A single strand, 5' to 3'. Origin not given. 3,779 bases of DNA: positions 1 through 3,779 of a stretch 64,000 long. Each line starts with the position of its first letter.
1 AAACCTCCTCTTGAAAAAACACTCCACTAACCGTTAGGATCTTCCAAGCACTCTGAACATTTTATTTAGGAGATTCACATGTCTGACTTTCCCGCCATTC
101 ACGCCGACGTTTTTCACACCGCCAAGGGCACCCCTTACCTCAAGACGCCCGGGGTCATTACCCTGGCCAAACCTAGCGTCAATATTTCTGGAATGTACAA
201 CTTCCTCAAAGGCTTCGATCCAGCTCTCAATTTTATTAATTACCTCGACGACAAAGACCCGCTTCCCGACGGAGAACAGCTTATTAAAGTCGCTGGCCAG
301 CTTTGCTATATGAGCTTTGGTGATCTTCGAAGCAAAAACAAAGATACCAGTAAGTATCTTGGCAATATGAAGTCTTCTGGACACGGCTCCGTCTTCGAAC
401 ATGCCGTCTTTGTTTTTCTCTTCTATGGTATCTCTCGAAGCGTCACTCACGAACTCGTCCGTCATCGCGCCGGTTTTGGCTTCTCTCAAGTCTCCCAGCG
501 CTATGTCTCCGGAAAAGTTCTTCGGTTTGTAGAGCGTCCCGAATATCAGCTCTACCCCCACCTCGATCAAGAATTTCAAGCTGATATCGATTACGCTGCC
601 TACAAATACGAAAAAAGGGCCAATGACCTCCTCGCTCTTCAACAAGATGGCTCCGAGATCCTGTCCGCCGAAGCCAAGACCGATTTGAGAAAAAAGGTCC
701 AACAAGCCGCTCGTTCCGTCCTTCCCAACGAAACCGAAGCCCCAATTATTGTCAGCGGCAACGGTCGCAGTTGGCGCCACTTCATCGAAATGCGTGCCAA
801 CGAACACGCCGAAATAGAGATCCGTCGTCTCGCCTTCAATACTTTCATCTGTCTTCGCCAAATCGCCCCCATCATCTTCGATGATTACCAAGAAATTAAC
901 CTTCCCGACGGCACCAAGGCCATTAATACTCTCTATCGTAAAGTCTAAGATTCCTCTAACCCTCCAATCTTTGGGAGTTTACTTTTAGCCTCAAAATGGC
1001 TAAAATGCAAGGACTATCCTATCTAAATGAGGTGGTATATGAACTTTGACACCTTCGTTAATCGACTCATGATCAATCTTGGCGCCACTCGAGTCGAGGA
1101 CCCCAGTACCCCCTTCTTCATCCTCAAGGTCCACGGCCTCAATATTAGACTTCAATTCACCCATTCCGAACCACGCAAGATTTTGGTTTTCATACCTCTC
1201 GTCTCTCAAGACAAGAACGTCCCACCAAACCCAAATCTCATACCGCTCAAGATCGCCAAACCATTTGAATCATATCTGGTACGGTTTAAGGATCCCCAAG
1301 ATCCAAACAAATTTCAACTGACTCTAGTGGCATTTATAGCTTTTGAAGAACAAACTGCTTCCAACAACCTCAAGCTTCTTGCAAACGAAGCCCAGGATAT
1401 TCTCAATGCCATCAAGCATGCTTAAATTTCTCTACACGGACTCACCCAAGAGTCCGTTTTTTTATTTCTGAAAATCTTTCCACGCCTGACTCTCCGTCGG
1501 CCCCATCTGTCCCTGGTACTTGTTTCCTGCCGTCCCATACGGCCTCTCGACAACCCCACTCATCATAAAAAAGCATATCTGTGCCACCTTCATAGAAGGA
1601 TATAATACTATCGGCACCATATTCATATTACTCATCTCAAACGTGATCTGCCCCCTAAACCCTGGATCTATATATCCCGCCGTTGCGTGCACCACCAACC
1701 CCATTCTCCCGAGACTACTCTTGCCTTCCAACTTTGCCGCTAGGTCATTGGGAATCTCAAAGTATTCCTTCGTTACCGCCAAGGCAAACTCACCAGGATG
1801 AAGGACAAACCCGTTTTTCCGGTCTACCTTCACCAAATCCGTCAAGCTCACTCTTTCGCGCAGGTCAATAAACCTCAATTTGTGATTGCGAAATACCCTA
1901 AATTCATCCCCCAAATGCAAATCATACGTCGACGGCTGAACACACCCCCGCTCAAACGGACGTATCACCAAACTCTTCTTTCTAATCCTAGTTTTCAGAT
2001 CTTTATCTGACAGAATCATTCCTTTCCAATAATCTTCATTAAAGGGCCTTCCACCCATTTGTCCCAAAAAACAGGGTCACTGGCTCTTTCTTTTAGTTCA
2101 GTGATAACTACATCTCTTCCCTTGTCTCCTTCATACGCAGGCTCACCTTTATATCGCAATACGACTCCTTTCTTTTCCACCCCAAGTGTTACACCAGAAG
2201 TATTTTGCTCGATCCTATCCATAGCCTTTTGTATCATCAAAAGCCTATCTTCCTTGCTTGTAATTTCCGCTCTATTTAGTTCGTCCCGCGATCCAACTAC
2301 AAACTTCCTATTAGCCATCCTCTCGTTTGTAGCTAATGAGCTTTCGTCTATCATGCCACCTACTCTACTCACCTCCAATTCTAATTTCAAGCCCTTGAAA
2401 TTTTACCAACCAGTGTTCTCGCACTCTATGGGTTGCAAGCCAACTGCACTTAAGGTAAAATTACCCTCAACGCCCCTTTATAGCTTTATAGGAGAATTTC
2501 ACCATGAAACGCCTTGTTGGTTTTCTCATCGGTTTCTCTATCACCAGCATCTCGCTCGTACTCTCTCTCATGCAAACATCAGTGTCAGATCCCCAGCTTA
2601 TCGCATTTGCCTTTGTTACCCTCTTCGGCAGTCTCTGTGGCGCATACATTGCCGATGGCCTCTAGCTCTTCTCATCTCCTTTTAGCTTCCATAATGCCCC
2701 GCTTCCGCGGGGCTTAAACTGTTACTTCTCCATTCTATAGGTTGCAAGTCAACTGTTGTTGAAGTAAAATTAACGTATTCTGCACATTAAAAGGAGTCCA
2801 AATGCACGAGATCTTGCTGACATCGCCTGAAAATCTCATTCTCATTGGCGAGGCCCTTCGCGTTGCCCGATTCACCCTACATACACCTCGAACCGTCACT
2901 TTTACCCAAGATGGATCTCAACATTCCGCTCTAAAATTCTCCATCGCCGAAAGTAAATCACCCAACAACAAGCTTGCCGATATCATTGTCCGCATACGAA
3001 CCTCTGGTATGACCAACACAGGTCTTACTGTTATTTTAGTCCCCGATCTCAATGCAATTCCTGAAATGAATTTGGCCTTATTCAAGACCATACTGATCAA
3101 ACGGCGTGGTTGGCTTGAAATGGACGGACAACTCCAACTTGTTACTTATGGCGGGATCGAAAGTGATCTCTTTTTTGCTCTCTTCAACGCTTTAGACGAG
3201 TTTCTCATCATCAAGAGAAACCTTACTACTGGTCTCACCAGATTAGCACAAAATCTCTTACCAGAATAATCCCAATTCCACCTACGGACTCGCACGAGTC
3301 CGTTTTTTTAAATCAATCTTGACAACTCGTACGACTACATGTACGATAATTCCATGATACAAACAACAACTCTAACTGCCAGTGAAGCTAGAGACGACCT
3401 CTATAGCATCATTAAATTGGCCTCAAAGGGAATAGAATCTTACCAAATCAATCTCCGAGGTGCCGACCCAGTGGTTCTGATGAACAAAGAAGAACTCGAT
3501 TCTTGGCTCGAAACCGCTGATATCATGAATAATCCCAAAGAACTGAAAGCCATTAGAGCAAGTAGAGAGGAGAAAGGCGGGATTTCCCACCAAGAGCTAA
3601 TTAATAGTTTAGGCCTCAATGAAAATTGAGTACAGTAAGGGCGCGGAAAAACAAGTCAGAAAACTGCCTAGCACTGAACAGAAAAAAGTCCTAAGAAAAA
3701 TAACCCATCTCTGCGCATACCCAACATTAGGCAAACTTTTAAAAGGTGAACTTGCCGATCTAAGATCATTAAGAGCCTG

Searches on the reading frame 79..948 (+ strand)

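Call 46: search_protein_families(library=pfam, proteins=[window:79-948:+], max_evalue=0.01)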
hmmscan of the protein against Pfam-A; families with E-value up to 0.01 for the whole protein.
window:79-948:+ (289 aa): 1 family
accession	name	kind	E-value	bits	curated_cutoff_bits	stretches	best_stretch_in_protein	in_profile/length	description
PF02511.20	Thy1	-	8.7e-46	156.6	24.8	1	63-264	7-190/191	Thymidylate synthase complementing protein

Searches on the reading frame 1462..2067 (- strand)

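Call 46: search_protein_families(library=pfam, proteins=[window:1462-2067:-], max_evalue=0.01)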
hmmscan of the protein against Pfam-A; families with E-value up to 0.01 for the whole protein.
window:1462-2067:- (201 aa): 4 families
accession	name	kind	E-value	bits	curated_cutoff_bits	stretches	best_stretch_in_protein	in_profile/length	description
PF22769.1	DCD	-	1.8e-49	168.2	27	1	18-168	1-152/153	dCTP deaminase-like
PF22569.1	DCD_C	-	1.1e-09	38.3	22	1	77-187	68-184/192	2'-deoxycytidine 5'-triphosphate deaminase (DCD), C-terminal domain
PF06559.16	DCD_N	-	2e-09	37.9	21.4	1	18-167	4-161/164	2'-deoxycytidine 5'-triphosphate deaminase (DCD) N-terminal domain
PF00692.24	dUTPase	-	3e-06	27.5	22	1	88-168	25-103/129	dUTPase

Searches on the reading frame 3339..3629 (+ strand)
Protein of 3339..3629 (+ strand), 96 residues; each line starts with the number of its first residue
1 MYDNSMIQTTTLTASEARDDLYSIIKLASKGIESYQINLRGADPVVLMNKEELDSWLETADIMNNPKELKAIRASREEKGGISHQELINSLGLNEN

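Call 46: search_protein_families(library=pfam, proteins=[window:3339-3629:+], max_evalue=0.01)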
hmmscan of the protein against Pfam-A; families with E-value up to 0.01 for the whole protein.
window:3339-3629:+ (96 aa): 1 family
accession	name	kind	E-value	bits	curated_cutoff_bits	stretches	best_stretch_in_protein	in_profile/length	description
PF02604.26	PhdYeFM_antitox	-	1.9e-11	44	29.8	1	10-76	2-68/74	Antitoxin Phd_YefM, type II toxin-antitoxin system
